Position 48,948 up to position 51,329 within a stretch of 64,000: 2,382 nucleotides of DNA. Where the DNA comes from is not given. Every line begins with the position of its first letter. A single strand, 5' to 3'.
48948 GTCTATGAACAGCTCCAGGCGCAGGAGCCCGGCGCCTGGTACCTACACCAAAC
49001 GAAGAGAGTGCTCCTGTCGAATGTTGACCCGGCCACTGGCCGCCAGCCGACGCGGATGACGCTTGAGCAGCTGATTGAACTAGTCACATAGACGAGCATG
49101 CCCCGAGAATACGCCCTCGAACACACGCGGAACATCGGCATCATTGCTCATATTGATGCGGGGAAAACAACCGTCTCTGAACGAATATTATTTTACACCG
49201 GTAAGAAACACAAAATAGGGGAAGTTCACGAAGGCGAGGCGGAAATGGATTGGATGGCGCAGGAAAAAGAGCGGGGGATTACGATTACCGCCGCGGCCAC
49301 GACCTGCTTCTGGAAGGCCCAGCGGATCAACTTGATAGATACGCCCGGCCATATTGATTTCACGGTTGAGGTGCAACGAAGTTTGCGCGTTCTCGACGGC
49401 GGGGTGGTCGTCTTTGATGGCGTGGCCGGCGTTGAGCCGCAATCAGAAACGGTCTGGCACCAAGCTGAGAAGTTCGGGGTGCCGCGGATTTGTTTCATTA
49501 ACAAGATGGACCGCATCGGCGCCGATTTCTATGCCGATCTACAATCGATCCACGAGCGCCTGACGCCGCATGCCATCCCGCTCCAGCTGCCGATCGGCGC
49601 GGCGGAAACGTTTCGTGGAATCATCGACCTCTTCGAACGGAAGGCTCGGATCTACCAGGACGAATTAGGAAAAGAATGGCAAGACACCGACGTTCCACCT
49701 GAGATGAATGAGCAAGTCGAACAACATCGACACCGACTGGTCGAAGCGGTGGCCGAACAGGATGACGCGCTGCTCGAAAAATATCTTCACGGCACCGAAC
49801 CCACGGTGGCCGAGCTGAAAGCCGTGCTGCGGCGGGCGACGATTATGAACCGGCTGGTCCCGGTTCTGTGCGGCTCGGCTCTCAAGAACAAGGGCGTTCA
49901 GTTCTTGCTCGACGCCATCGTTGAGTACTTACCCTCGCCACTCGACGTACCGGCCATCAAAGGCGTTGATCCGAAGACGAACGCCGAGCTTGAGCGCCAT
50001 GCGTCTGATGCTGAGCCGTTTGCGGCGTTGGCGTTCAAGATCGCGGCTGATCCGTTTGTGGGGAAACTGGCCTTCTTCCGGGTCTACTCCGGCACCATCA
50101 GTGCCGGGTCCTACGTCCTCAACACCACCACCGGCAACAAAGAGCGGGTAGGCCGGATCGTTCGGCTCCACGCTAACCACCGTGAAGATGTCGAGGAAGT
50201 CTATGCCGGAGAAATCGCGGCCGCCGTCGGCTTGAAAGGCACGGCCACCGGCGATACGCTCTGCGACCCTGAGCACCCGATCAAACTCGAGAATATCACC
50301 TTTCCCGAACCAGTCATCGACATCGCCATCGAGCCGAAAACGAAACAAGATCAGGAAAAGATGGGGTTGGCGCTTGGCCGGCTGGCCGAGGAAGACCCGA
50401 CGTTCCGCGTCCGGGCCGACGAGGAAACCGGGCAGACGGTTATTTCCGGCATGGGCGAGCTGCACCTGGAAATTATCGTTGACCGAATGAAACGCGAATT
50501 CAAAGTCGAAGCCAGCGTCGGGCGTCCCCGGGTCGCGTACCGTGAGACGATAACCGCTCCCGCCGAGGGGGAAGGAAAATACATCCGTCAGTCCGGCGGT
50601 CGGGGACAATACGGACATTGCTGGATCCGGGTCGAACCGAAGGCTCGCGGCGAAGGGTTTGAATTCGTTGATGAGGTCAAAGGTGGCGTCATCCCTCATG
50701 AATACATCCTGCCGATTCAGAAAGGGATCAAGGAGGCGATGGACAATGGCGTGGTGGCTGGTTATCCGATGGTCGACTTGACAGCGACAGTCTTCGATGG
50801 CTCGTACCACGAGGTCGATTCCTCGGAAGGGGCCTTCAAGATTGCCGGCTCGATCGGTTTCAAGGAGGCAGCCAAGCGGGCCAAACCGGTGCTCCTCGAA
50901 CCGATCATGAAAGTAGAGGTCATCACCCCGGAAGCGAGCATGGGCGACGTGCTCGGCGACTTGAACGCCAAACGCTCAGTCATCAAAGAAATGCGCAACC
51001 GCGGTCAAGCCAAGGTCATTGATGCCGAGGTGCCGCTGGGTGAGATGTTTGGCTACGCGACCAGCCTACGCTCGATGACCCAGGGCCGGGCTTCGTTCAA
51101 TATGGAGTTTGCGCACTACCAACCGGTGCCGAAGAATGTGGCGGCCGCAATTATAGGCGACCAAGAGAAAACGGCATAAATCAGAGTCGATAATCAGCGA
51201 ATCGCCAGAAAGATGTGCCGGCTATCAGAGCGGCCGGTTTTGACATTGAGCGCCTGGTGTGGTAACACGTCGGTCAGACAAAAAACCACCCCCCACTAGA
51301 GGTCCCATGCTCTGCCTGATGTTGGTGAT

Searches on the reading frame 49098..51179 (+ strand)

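Call 51: search_protein_families(library=pfam, proteins=[window:49098-51179:+], max_evalue=0.001)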
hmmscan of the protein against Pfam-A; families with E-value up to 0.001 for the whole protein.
window:49098-51179:+ (693 aa): 7 families
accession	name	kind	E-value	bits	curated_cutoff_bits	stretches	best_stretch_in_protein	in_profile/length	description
PF00009.33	GTP_EFTU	-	2.6e-64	216.7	26.5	1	9-280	2-188/188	Elongation factor Tu GTP binding domain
PF03764.24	EFG_IV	-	6.2e-46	155.5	24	1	477-596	1-121/121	Elongation factor G, domain IV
PF14492.12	EFG_III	-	4.4e-35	120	27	1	402-475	1-74/75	Elongation Factor G, domain III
PF00679.30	EFG_C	-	2e-30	105.1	27.9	1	598-682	1-86/89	Elongation factor G C-terminus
PF22042.2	EF-G_D2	-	2.5e-18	66.4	27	1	307-390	1-83/84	Elongation factor G domain 2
PF03144.31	GTP_EFTU_D2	-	2.7e-17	63.4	30.3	1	322-389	1-73/73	Elongation factor Tu domain 2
PF16658.11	RF3_C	-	1.5e-05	25.3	40.1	1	413-487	17-91/132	Class II release factor RF3, C-terminal domain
